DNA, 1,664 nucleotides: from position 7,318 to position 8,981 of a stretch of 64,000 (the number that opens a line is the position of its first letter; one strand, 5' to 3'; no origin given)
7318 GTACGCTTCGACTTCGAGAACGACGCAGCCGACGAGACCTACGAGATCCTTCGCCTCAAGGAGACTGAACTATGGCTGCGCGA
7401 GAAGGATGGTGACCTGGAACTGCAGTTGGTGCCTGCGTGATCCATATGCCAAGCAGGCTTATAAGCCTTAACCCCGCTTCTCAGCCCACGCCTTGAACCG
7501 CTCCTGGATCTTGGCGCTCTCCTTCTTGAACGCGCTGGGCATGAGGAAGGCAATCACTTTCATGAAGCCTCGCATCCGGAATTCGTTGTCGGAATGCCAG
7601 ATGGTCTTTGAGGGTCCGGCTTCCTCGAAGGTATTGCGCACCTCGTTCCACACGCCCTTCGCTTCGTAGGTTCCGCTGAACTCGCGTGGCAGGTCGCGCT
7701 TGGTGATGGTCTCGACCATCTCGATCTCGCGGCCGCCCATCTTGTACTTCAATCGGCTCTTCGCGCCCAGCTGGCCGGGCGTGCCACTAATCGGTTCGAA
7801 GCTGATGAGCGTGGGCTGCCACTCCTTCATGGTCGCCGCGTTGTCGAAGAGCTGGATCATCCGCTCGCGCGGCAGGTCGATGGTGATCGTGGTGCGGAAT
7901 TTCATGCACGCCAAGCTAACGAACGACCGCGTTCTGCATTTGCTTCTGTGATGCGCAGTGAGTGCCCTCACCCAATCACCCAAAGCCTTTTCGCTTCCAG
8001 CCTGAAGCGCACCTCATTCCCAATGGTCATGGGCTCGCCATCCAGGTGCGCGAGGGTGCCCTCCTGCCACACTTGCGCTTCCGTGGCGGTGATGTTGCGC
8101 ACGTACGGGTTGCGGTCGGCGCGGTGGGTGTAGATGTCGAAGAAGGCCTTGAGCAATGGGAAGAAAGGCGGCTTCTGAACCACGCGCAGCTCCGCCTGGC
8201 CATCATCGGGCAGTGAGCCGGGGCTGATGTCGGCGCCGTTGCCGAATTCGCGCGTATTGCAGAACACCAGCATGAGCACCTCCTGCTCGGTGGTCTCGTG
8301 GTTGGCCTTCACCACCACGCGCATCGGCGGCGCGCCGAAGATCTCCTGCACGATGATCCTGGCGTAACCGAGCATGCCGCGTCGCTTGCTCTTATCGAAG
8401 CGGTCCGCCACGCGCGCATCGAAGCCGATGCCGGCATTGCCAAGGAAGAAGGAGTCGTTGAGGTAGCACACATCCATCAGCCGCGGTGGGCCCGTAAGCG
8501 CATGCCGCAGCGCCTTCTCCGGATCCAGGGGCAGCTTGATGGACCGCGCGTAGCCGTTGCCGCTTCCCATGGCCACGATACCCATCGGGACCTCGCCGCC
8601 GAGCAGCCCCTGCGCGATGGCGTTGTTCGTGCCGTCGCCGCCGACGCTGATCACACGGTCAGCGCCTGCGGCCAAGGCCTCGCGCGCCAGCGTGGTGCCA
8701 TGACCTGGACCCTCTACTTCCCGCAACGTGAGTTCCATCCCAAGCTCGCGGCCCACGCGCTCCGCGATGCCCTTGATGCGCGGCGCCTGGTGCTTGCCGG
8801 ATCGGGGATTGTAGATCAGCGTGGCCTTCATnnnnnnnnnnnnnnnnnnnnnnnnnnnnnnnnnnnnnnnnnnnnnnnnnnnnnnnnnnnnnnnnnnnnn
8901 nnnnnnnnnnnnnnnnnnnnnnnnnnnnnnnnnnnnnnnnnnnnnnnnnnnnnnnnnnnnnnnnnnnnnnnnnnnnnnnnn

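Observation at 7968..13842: Five-gene envelope-lipid operon: ArnC-like GT2, SAM methyltransferase, ArnT-like GT-C membrane protein, LtaS-family phosphotransferase and DAG kinase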

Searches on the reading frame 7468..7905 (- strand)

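Call 3: search_protein_families(library=pfam, proteins=[window:7468-7905:-], max_evalue=0.01)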
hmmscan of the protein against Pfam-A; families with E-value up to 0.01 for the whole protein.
window:7468-7905:- (145 aa): 1 family
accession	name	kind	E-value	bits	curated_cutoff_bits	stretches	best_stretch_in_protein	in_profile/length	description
PF10604.15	Polyketide_cyc2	-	2e-09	38.3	27.4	1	2-139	3-139/142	Polyketide cyclase / dehydrase and lipid transport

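Call 4: search_protein_families(library=ncbifam, proteins=[window:7468-7905:-], max_evalue=0.01)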
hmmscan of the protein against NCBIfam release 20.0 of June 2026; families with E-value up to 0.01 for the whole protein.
window:7468-7905:- (145 aa): 0 families

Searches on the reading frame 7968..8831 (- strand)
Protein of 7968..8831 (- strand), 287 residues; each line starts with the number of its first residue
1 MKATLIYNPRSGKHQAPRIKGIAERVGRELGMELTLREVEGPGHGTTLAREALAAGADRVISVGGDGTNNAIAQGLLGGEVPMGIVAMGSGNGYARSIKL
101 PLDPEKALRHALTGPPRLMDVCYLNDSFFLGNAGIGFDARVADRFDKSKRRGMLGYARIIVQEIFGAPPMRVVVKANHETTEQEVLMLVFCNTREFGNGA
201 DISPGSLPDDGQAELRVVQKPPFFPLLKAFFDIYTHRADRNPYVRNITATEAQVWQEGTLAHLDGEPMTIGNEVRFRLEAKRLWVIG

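Call 3: search_protein_families(library=pfam, proteins=[window:7968-8831:-], max_evalue=0.01)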
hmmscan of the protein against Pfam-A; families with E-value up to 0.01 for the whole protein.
window:7968-8831:- (287 aa): 2 families
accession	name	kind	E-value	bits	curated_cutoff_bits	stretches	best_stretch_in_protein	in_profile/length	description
PF00781.29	DAGK_cat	-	3.7e-28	98.1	23.6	1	2-122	1-123/125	Diacylglycerol kinase catalytic domain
PF19279.4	YegS_C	-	3.3e-16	59.9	27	1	134-269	4-141/158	YegS C-terminal NAD kinase beta sandwich-like domain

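Call 4: search_protein_families(library=ncbifam, proteins=[window:7968-8831:-], max_evalue=0.01)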
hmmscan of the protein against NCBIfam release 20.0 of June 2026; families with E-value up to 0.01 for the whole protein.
window:7968-8831:- (287 aa): 11 families
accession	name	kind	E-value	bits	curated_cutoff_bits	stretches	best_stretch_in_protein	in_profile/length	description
NF009604.0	PRK13057.1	equivalog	1.9e-36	125.6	274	1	3-282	11-289/302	lipid kinase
NF009602.0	PRK13054.1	equivalog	7.6e-32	110.6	284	1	25-283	25-288/301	lipid kinase YegS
TIGR00147.1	TIGR00147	subfamily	2.8e-30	105.3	118.65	1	2-272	3-280/296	YegS/Rv2252/BmrU family lipid kinase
NF002033.0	PRK00861.1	subfamily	1.9e-28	99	293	1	2-184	13-196/328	putative lipid kinase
NF009874.0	PRK13337.1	equivalog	2.7e-22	79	385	1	2-233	4-239/305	diacylglycerol kinase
TIGR03702.1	lip_kinase_YegS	equivalog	4e-22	78.6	387.45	1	24-283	20-284/295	lipid kinase YegS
NF008882.0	PRK11914.1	equivalog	5.4e-22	78.3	302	1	2-266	10-282/306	diacylglycerol kinase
NF009603.0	PRK13055.1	subfamily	3.8e-20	72.1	342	1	1-237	3-249/335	diacylglycerol kinase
NF040993.1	MamU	equivalog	4.8e-19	68.8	400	1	1-285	1-292/296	lipid kinase MamU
NF009605.0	PRK13059.1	equivalog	1e-17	64.1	313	1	2-235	3-238/295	putative lipid kinase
NF009025.0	PRK12361.1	equivalog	4.6e-17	61.4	505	1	2-192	243-439/546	hypothetical protein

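Call 19: search_solved_structures(query=window:7968-8831:-, max_evalue=0.001)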
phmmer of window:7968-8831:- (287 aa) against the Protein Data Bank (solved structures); distinct sequences matched with E-value up to 0.001: 8.
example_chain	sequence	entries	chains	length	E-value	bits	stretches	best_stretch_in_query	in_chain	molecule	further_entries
4wer_A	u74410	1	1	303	2e-19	73.4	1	2-235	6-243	Diacylglycerol kinase catalytic domain protein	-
2p1r_A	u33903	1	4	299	4.7e-18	68.9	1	5-273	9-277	Lipid kinase yegS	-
2jgr_A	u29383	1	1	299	1.2e-17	67.6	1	26-269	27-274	YEGS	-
2bon_A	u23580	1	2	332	1.6e-17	67.2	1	26-269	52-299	LIPID KINASE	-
2qv7_A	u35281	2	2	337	3.3e-14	56.3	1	2-222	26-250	Diacylglycerol Kinase DgkB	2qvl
4wrr_A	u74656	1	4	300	3.4e-10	43.1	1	4-220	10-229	putative diacylglycerol kinase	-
3s40_A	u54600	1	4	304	3.6e-10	43.1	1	4-220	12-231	diacylglycerol kinase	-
3t5p_A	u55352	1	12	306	3.6e-10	43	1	4-220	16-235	BmrU protein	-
